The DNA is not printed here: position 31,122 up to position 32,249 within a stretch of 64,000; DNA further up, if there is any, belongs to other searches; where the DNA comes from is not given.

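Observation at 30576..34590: ECF sigma plus membrane sensor with CBM-like ectodomain, upstream of a CBM-bearing glycoside hydrolase: a putative polysaccharide-sensing switch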

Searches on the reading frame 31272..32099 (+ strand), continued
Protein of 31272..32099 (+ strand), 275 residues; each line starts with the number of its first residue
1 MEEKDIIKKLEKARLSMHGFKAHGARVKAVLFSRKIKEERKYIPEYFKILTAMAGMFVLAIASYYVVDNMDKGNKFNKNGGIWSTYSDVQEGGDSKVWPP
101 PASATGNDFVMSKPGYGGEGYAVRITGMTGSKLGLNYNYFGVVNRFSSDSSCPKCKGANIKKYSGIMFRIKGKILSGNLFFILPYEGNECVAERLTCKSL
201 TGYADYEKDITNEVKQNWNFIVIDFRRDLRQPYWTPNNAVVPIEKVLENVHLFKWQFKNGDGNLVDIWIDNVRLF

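Call 36: find_related_loci(query=A1, collection=genome_contigs, flank=6000)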
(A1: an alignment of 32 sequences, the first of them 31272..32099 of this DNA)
Query A1 (275 aa) in genome_contigs; peptide patterns used: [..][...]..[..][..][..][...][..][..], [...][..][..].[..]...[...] (x = any residue, [..] = any of these).
86 stretches matched a pattern; 27 encode a relative of the query (tblastn E <= 1e-3); 27 distinct loci.
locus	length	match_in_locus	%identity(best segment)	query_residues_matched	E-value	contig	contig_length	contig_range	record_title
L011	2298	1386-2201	60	1-275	7e-123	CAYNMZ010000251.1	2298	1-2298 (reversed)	MAG TPA_asm: uncultured Spirochaetia bacterium isolate binchicken_co265_361 genome assembly, contig: NODE_61066_length_2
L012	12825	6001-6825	56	1-275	3e-105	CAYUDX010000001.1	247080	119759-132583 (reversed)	MAG TPA_asm: uncultured Spirochaetia bacterium isolate binchicken_co3_547 genome assembly, contig: NODE_48_length_247080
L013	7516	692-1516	56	1-275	1e-103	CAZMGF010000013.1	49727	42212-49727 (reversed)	MAG TPA_asm: uncultured Spirochaetia bacterium isolate binchicken_co3_603 genome assembly, contig: NODE_1971_length_4972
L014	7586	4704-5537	53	1-275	1e-103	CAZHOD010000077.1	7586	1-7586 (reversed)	MAG TPA_asm: uncultured Spirochaetia bacterium isolate SRP141376_co2_363 genome assembly, contig: NODE_17208_length_7586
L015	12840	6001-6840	54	2-275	6e-103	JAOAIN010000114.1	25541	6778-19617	MAG: Candidatus Goldiibacteriota bacterium isolate SKW91 k141_1003967, whole genome shotgun sequence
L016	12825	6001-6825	55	1-275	6e-103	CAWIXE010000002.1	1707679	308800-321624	MAG: candidate division FCPU426 bacterium isolate MFD05705.bin.1.57 genome assembly, contig: contig_22053, whole genome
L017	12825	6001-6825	53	1-275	1e-98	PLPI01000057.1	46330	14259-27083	MAG: candidate division FCPU426 bacterium isolate bog_1181 73.20120700_S3D.51_contig_938, whole genome shotgun sequence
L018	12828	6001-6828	55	1-275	1e-97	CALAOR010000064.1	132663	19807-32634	MAG TPA_asm: uncultured bacterium isolate ERR1035437_bin.115_CONCOCT_v1.1_MAG genome assembly, contig: ERZ1756482.20, wh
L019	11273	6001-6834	54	1-275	2e-95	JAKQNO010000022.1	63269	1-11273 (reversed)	MAG: bacterium isolate USDV_metabat.159 k141_871297, whole genome shotgun sequence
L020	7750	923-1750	51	1-275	8e-95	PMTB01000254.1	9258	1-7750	MAG: candidate division FCPU426 bacterium isolate palsa_1178 73.20110700_P2D.103_contig_19091, whole genome shotgun sequ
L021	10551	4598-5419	47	1-275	2e-87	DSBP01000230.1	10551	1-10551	MAG TPA_asm: bacterium isolate SpSt-1175 Ga0129302_1003591, whole genome shotgun sequence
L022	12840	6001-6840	47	1-275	1e-86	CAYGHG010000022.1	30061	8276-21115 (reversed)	MAG TPA_asm: uncultured Spirochaetia bacterium isolate ERP113451_co2_91 genome assembly, contig: NODE_828_length_30061_c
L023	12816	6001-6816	49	4-275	6e-84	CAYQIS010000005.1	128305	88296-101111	MAG TPA_asm: uncultured Spirochaetia bacterium isolate binchicken_co135_109 genome assembly, contig: NODE_313_length_128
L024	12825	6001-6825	44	1-275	2e-75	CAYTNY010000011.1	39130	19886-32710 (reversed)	MAG TPA_asm: uncultured Spirochaetia bacterium isolate SRP252850_co1_9 genome assembly, contig: NODE_1588_length_39130_c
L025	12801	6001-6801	43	9-275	3e-70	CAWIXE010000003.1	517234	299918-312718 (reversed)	MAG: candidate division FCPU426 bacterium isolate MFD05705.bin.1.57 genome assembly, contig: contig_40746, whole genome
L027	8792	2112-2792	45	41-275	6e-66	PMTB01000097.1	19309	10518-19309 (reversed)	MAG: candidate division FCPU426 bacterium isolate palsa_1178 73.20110700_P2D.103_contig_41529, whole genome shotgun sequ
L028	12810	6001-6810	41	1-275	2e-64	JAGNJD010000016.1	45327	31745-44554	MAG: Candidatus Goldiibacteriota bacterium isolate Gw_SlDig_bin_230 Gw_SlDig_1105_length_45327_cov_5.835730, whole genom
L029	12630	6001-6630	47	64-275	4e-64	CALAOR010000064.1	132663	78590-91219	MAG TPA_asm: uncultured bacterium isolate ERR1035437_bin.115_CONCOCT_v1.1_MAG genome assembly, contig: ERZ1756482.20, wh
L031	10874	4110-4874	41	2-275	4e-62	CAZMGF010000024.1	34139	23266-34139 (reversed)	MAG TPA_asm: uncultured Spirochaetia bacterium isolate binchicken_co3_603 genome assembly, contig: NODE_3840_length_3413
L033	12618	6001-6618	43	64-275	6e-60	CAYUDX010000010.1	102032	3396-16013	MAG TPA_asm: uncultured Spirochaetia bacterium isolate binchicken_co3_547 genome assembly, contig: NODE_479_length_10203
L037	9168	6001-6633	25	50-275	1e-10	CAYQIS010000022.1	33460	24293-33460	MAG TPA_asm: uncultured Spirochaetia bacterium isolate binchicken_co135_109 genome assembly, contig: NODE_2474_length_33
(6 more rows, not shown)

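Call 49: search_protein_families(library=pfam, proteins=[L037:3025-7257:+, L027:1-1251:+, L029:2601-4802:+, L028:3628-5085:-, L033:3148-5124:+, L033:1461-3122:+, L031:37-2094:-, L025:4423-5073:-, L031:6391-8598:-], max_evalue=0.001)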
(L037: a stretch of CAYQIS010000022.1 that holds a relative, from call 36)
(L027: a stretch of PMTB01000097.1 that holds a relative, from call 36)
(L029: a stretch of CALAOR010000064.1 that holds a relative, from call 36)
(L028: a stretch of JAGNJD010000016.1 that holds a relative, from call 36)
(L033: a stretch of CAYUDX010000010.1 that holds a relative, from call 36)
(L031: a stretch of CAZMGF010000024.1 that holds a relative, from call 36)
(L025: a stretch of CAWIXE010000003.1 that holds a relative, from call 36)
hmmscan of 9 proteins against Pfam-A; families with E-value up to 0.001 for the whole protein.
L037:3025-7257:+ (1410 aa): 3 families
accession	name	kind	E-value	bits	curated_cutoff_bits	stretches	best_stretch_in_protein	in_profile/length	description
PF00759.25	Glyco_hydro_9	-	1.3e-58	199.8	27.7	1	131-599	1-432/444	Glycosyl hydrolase family 9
PF02927.20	CelD_N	-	2.4e-10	41.5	24.6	1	26-113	4-80/86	Cellulase N-terminal ig-like domain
PF08547.18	CIA30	-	0.00012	22.6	24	1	1060-1165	37-126/157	Complex I intermediate-associated protein 30 (CIA30)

L027:1-1251:+ (416 aa): 0 families

L029:2601-4802:+ (733 aa): 1 family
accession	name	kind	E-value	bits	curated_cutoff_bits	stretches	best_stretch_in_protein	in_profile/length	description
PF12891.13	Glyco_hydro_44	-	5.8e-62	210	25.1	1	103-333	1-223/223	Glycoside hydrolase family 44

L028:3628-5085:- (485 aa): 1 family
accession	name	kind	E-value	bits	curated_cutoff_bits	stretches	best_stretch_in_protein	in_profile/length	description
PF07221.17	GlcNAc_2-epim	-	4.5e-39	135.1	23.4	1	62-402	1-345/347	N-acylglucosamine 2-epimerase (GlcNAc 2-epimerase)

L033:3148-5124:+ (658 aa): 2 families
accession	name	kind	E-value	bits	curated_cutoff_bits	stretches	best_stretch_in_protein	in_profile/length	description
PF00691.25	OmpA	-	3e-14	53.6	27.2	1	550-650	1-98/98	OmpA family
PF13585.12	CHU_C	-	0.00029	21.3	27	0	334-418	4-79/86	CHU_C Type IX secretion signal domain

L033:1461-3122:+ (553 aa): 1 family
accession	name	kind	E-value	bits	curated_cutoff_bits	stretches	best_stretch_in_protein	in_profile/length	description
PF13860.13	FlgD_ig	-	3.9e-07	30.4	27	1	484-539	22-78/79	FlgD Ig-like domain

L031:37-2094:- (685 aa): 2 families
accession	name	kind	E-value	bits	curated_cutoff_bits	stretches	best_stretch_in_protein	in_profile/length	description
PF00691.25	OmpA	-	9e-18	64.9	27.2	1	573-673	1-98/98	OmpA family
PF13860.13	FlgD_ig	-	2.1e-08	34.4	27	1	380-437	18-78/79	FlgD Ig-like domain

L025:4423-5073:- (216 aa): 1 family
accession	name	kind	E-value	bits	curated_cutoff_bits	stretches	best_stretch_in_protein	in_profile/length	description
PF09864.15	MliC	-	2.7e-14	53.3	22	1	36-99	1-64/67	Membrane-bound lysozyme-inhibitor of c-type lysozyme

L031:6391-8598:- (735 aa): 1 family
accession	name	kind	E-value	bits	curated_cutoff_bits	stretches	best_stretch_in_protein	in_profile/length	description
PF16586.11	DUF5060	-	0.00036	21.1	27.2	1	48-119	13-68/70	Domain of unknown function (DUF5060)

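Call 70: search_protein_representatives(alignment_id=A1)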
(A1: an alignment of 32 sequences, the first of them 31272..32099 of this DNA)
Query: 32 sequences, 275 profile positions. Proteins with E-value up to 0.001 (for the whole library): 285; up to 1e-10: 124; up to 1e-30: 32. The best 150 are listed.
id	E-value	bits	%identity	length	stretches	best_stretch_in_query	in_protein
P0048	5.2e-112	389.9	-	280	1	1-275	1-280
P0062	1.1e-97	342.9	-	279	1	1-275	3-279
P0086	7.5e-82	291.0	-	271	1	1-275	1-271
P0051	5.9e-71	255.3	-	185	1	1-181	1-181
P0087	1.7e-62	227.5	-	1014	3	65-275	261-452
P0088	2.0e-58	214.2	-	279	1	9-275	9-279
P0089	2.8e-56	207.1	-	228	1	47-274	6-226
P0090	3.3e-54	200.3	-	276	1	1-275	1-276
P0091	2.4e-52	194.3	-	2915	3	57-275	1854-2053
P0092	1.9e-51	191.3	-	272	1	1-275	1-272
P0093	3.7e-51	190.4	-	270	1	9-274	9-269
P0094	1.2e-50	188.7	-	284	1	61-275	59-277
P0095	2.9e-50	187.4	-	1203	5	49-176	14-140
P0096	1.6e-49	185.0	-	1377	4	66-275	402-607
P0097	5.3e-49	183.3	-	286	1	61-275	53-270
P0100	1.3e-44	168.8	-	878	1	64-275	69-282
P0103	2.7e-41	158.0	-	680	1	63-275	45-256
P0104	2.7e-41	158.0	-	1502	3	63-275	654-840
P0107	3.7e-39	151.0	-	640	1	64-275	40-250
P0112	1.3e-34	136.1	-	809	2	63-275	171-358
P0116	5.0e-30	121.0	-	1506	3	66-275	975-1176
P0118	4.2e-29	118.0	-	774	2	47-274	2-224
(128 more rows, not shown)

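Call 71: search_protein_families(library=pfam, proteins=[P0087, P0096, P0100, P0103, P0104, P0107, P0112, P0116, P0118], max_evalue=0.0001)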
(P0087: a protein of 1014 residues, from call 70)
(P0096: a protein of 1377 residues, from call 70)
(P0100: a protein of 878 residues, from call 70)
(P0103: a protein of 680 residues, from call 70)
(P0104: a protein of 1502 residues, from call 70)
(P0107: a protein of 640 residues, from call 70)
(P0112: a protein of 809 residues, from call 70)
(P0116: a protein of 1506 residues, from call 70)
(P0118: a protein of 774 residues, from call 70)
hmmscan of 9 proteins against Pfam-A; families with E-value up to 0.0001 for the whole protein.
P0087 (1014 aa): 4 families
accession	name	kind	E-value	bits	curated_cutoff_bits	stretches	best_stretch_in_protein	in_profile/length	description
PF08547.18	CIA30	-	1.6e-17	64.5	24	0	344-408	61-121/157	Complex I intermediate-associated protein 30 (CIA30)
PF03425.19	CBM_11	-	2.6e-15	57.4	27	0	344-425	73-156/182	Carbohydrate binding domain (family 11)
PF09044.15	Kp4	-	2e-07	31.6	27.8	0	694-728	80-113/125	Kp4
PF06742.16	DUF1214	-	3.4e-07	31.2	25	0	371-396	8-38/112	Protein of unknown function (DUF1214)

P0096 (1377 aa): 3 families
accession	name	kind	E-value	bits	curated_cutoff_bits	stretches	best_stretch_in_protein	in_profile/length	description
PF01270.23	Glyco_hydro_8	-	9.6e-44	150.2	24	1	52-380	26-339/341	Glycosyl hydrolases family 8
PF03425.19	CBM_11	-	2.3e-21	77.1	27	1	1036-1144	54-162/182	Carbohydrate binding domain (family 11)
PF08547.18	CIA30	-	2.9e-21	76.6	24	2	1028-1118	36-120/157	Complex I intermediate-associated protein 30 (CIA30)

P0100 (878 aa): 2 families
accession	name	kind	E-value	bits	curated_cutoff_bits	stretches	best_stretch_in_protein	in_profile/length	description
PF00331.26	Glyco_hydro_10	-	3.9e-45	154.9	22.1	1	511-815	8-305/311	Glycosyl hydrolase family 10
PF13620.12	CarboxypepD_reg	-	8.9e-05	23.2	32.3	0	488-513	3-28/82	Carboxypeptidase regulatory-like domain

P0103 (680 aa): 1 family
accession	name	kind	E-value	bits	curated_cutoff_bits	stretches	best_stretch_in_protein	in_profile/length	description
PF08757.17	CotH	-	2.1e-38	133.1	23.8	1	338-652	2-294/322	CotH kinase protein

P0104 (1502 aa): 3 families
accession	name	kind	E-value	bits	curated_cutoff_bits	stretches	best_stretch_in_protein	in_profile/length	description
PF01270.23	Glyco_hydro_8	-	1.8e-43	149.3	24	1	33-394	4-338/341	Glycosyl hydrolases family 8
PF08547.18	CIA30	-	1.3e-14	54.9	24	1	1144-1266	34-147/157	Complex I intermediate-associated protein 30 (CIA30)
PF03425.19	CBM_11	-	3.8e-07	30.8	27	0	739-799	73-137/182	Carbohydrate binding domain (family 11)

P0107 (640 aa): 1 family
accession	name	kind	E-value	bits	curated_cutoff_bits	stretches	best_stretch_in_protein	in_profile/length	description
PF00150.24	Cellulase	-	2e-29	103.4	23.5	1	321-618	22-266/272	Cellulase (glycosyl hydrolase family 5)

P0112 (809 aa): 4 families
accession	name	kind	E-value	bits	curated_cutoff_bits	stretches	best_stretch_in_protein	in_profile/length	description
PF03425.19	CBM_11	-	6.6e-16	59.3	27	2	13-149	52-180/182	Carbohydrate binding domain (family 11)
PF08547.18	CIA30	-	1.6e-14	54.7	24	1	222-337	34-140/157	Complex I intermediate-associated protein 30 (CIA30)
PF21582.3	CBM30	-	1.8e-06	28.5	27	0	260-356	74-167/170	Carbohydrate binding domain 30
PF13860.13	FlgD_ig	-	2.5e-05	24.6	27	0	234-301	8-75/79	FlgD Ig-like domain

P0116 (1506 aa): 3 families
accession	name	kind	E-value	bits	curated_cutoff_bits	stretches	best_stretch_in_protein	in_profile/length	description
PF01270.23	Glyco_hydro_8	-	2.4e-30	106.2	24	1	1-292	61-339/341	Glycosyl hydrolases family 8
PF08547.18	CIA30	-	2.2e-17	64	24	1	574-695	11-123/157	Complex I intermediate-associated protein 30 (CIA30)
PF03425.19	CBM_11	-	9.1e-11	42.6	27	0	609-716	51-161/182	Carbohydrate binding domain (family 11)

P0118 (774 aa): 4 families
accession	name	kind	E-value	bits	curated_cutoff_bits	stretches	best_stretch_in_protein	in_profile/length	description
PF18998.6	Flg_new_2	-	1.1e-51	173.1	23.6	3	534-605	2-72/73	Divergent InlB B-repeat domain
PF09479.16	Flg_new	-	1.3e-11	44.9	27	0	622-677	10-64/65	Listeria-Bacteroides repeat domain (List_Bact_rpt)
PF08547.18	CIA30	-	6.8e-11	42.9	24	1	38-165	12-117/157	Complex I intermediate-associated protein 30 (CIA30)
PF13585.12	CHU_C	-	4.6e-05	23.9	27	0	717-759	28-68/86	CHU_C Type IX secretion signal domain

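Call 87: fold_search(model_id=the predicted structure, library=pdb)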
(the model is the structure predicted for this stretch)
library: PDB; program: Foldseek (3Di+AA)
matches with E <= 10: 1271; with E <= 0.001: 26
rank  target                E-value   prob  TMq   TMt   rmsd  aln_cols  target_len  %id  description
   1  1v0a                  2.5e-08  1.00  0.44  0.68   4.6       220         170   16  Family 11 Carbohydrate-Binding Module of cellulosomal cellulase Lic26A-Cel5E of Clostridium thermocellum (released 2005-01-12)
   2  6r3m_A                6.0e-08  1.00  0.45  0.66   4.4       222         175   16  Family 11 Carbohydrate-Binding Module from Clostridium thermocellum in complex with beta-1,3-1,4-mixed-linked tetrasac (released 2020-02-05)
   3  7zkq_A                6.4e-08  1.00  0.51  0.62   4.4       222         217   14  Early Pp module assembly intermediate of complex I (released 2022-11-23)
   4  6r31_A                1.5e-07  1.00  0.43  0.65   4.9       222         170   18  Family 11 Carbohydrate-Binding Module from Clostridium thermocellum in complex with beta-1,3-1,4-mixed-linked tetrasac (released 2020-02-05)
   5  2lro_MODEL_1_A        1.2e-06  1.00  0.43  0.64   6.6       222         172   16  Solution structure, dynamics and binding studies of CtCBM11 (released 2013-02-06)
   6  7zkp_A                1.6e-06  1.00  0.49  0.61   4.4       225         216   14  Late assembly intermediate of the proximal proton pumping module of complex I with assembly factors NDUFAF1 and CIA84 (released 2022-11-23)
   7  1wzx_B                6.6e-06  1.00  0.42  0.63   5.4       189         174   16  Crystal Structure of Family 30 Carbohydrate Binding Module. (released 2005-03-22)
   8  1wzx_A                8.3e-06  1.00  0.42  0.62   5.3       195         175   15  Crystal Structure of Family 30 Carbohydrate Binding Module. (released 2005-03-22)
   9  1wmx_A                8.7e-06  1.00  0.37  0.56   6.5       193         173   16  Crystal Structure of Family 30 Carbohydrate Binding Module (released 2004-08-03)
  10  9cyn_B                3.5e-05  1.00  0.37  0.46   9.1       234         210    9  Flagellar filament sheath protein FlaA1 (released 2026-03-18)
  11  2c24_A                3.7e-05  1.00  0.39  0.58   6.5       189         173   15  FAMILY 30 CARBOHYDRATE-BINDING MODULE OF CELLULOSOMAL CELLULASE CEL9D- CEL44B OF CLOSTRIDIUM THERMOCELLUM (released 2005-11-22)
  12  2c24_B                3.7e-05  1.00  0.37  0.54   6.7       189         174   15  FAMILY 30 CARBOHYDRATE-BINDING MODULE OF CELLULOSOMAL CELLULASE CEL9D- CEL44B OF CLOSTRIDIUM THERMOCELLUM (released 2005-11-22)
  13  2c26                  4.6e-05  1.00  0.36  0.39   6.1       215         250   12  Structural basis for the promiscuous specificity of the carbohydrate- binding modules from the beta-sandwich super famil (released 2005-10-18)
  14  1wmx_B                5.7e-05  1.00  0.37  0.50   6.5       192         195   16  Crystal Structure of Family 30 Carbohydrate Binding Module (released 2004-08-03)
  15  9cyn_A                6.8e-05  1.00  0.36  0.44   8.4       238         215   10  Flagellar filament sheath protein FlaA1 (released 2026-03-18)
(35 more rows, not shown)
